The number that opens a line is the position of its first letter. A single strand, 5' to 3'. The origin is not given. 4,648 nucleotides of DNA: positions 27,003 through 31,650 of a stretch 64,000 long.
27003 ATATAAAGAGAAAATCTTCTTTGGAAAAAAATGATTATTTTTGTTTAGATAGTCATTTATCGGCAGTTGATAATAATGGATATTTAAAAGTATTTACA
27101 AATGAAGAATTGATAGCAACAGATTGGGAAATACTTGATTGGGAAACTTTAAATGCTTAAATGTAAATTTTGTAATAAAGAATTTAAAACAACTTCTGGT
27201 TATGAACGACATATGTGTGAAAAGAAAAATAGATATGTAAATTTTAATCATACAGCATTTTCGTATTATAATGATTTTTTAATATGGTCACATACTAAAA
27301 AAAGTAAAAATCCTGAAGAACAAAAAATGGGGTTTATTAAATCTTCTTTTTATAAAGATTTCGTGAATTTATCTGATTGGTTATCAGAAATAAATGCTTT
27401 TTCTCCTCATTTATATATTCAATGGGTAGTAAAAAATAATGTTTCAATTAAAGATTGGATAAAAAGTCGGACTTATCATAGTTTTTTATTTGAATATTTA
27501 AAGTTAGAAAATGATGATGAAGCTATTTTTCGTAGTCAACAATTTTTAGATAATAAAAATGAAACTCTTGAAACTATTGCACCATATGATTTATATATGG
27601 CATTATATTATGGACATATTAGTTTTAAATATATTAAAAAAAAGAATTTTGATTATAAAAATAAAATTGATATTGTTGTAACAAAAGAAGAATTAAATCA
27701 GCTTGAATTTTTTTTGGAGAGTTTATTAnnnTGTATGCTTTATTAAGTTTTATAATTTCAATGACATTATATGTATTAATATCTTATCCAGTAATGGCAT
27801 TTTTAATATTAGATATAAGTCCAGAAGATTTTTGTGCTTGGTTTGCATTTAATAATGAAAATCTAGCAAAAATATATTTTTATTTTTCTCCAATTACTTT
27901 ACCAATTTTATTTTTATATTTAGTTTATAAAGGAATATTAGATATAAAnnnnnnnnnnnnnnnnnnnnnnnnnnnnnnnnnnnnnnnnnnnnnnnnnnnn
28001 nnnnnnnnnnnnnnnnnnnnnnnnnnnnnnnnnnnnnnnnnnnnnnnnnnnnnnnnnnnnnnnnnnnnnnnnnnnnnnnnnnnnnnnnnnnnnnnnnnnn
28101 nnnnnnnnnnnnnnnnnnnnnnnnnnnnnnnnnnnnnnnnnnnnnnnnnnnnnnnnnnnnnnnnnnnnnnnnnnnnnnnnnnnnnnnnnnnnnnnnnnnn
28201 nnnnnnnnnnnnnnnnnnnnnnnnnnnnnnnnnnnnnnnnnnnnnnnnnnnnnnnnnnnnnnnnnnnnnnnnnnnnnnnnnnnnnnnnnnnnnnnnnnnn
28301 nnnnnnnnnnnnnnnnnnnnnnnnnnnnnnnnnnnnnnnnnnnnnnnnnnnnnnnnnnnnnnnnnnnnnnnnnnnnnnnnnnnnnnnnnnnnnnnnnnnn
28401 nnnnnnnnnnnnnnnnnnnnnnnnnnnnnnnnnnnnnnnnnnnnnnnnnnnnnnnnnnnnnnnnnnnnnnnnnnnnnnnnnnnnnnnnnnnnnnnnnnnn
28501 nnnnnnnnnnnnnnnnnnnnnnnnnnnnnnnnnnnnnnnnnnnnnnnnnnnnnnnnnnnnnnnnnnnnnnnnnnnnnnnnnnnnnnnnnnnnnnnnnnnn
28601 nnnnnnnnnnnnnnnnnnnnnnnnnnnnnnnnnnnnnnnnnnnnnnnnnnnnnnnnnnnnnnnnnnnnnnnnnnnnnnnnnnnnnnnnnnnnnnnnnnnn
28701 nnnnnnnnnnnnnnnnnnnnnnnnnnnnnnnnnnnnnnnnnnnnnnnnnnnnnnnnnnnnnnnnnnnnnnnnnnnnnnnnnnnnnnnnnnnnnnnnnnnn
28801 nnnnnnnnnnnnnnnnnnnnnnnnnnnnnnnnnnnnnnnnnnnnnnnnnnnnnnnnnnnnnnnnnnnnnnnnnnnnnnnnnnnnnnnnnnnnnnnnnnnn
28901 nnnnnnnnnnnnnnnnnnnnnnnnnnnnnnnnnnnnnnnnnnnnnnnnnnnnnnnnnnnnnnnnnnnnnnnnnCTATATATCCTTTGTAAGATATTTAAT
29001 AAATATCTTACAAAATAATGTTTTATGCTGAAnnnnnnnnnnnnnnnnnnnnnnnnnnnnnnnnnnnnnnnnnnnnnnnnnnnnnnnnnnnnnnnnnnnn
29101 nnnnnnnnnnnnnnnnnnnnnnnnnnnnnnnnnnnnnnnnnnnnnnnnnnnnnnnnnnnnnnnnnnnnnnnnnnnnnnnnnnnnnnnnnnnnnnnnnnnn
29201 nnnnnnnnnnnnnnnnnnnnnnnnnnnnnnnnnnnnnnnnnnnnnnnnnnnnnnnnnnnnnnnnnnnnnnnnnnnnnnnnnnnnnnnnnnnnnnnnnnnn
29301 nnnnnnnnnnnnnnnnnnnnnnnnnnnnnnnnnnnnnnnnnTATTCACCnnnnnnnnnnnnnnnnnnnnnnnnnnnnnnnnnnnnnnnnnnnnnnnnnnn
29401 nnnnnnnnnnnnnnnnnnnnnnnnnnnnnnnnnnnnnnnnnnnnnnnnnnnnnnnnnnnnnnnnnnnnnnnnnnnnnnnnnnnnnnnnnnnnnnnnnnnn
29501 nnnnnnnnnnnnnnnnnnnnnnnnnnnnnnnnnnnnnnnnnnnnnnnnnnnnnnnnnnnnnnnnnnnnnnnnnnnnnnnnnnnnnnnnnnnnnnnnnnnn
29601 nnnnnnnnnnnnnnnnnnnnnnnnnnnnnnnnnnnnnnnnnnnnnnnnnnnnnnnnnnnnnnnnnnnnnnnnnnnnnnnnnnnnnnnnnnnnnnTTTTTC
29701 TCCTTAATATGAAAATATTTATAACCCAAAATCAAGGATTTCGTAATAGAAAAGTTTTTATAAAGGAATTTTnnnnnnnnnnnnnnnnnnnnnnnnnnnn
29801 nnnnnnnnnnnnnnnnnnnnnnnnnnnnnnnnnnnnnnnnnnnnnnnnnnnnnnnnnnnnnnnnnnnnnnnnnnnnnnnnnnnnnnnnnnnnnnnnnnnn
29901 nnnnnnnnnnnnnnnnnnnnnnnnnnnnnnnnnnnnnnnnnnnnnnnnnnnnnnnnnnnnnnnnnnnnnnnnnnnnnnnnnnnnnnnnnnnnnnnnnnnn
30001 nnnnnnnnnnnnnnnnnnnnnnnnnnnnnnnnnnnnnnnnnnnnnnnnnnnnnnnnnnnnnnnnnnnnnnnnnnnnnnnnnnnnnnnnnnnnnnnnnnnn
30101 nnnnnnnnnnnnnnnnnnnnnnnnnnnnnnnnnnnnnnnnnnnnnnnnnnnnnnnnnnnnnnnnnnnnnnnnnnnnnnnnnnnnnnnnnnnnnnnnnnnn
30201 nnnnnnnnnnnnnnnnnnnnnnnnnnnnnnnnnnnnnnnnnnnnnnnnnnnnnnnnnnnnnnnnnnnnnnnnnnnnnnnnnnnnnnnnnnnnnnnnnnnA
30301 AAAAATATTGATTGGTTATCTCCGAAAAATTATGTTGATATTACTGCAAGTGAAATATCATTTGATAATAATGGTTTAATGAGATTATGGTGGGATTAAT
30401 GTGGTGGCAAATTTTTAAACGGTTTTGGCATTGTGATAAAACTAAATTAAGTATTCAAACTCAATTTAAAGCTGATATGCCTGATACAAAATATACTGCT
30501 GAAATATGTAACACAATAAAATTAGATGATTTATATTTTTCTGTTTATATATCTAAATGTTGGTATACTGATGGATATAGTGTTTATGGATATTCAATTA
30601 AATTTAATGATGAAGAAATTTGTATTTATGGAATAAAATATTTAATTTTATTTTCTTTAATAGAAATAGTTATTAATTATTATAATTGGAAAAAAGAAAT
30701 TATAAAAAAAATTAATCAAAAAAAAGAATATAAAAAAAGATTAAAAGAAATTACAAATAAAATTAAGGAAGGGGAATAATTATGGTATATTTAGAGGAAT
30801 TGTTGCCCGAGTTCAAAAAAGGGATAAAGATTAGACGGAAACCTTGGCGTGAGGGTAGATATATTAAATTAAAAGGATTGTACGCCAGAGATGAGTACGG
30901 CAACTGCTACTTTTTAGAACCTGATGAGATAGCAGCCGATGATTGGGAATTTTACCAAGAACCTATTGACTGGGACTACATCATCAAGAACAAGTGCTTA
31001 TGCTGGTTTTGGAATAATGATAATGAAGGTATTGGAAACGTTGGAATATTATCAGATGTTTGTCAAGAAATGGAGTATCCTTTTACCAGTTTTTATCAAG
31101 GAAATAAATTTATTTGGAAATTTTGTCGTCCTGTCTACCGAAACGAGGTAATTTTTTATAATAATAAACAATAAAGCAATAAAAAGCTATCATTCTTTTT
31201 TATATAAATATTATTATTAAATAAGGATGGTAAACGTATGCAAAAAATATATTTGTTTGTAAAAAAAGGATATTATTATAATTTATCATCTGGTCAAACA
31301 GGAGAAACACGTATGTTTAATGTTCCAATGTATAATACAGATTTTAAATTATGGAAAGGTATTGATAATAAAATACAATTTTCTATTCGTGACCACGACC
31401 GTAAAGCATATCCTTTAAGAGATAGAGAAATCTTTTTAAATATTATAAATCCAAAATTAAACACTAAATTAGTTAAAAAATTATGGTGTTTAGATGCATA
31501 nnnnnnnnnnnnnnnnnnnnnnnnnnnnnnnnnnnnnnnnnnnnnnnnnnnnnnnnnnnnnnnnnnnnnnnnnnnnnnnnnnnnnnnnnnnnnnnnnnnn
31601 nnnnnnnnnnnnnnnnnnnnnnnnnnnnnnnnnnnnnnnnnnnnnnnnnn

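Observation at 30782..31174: DUF2829 (Thoeris anti-defence Tad2-like) gene sitting in a GC-rich island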

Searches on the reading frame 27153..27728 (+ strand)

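Call 69: search_protein_families(library=pfam, proteins=[window:27153-27728:+], max_evalue=0.01)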
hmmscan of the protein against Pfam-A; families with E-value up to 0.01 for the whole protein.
window:27153-27728:+ (192 aa): 2 families
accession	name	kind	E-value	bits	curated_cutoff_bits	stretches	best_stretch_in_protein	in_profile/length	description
PF00096.32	zf-C2H2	-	0.0025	18.6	25.2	1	3-22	2-21/23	Zinc finger, C2H2 type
PF13894.12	zf-C2H2_4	-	0.0053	17.8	27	0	3-21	2-20/24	C2H2-type zinc finger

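Call 70: search_protein_families(library=phrogs, proteins=[window:27153-27728:+], max_evalue=0.001)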
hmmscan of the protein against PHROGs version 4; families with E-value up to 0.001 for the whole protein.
window:27153-27728:+ (192 aa): 1 family
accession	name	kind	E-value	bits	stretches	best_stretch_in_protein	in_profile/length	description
phrog_11058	-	unknown function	5.2e-23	82.6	1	3-138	15-153/239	-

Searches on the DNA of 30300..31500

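Call 72: search_rna_families(source=window, start=30300, end=31500, threshold=evalue, max_evalue=1)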
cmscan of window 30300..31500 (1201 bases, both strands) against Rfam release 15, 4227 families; matches with E-value up to 1: 0.
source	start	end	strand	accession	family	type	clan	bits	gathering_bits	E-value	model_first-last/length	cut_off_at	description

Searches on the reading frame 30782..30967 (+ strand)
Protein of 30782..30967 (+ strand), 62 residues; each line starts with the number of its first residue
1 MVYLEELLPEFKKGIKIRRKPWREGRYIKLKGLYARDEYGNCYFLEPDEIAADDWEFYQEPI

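Call 44: search_solved_structures(query=A3, max_evalue=10, show_alignments=5)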
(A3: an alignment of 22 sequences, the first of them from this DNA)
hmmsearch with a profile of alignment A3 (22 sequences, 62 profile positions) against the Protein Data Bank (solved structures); distinct sequences matched with E-value up to 10: 1.
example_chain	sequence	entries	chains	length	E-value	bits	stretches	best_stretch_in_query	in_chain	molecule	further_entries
8wm1_A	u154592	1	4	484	1.6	12.2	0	7-37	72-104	3-dehydroshikimate dehydratase (DHS dehydratase)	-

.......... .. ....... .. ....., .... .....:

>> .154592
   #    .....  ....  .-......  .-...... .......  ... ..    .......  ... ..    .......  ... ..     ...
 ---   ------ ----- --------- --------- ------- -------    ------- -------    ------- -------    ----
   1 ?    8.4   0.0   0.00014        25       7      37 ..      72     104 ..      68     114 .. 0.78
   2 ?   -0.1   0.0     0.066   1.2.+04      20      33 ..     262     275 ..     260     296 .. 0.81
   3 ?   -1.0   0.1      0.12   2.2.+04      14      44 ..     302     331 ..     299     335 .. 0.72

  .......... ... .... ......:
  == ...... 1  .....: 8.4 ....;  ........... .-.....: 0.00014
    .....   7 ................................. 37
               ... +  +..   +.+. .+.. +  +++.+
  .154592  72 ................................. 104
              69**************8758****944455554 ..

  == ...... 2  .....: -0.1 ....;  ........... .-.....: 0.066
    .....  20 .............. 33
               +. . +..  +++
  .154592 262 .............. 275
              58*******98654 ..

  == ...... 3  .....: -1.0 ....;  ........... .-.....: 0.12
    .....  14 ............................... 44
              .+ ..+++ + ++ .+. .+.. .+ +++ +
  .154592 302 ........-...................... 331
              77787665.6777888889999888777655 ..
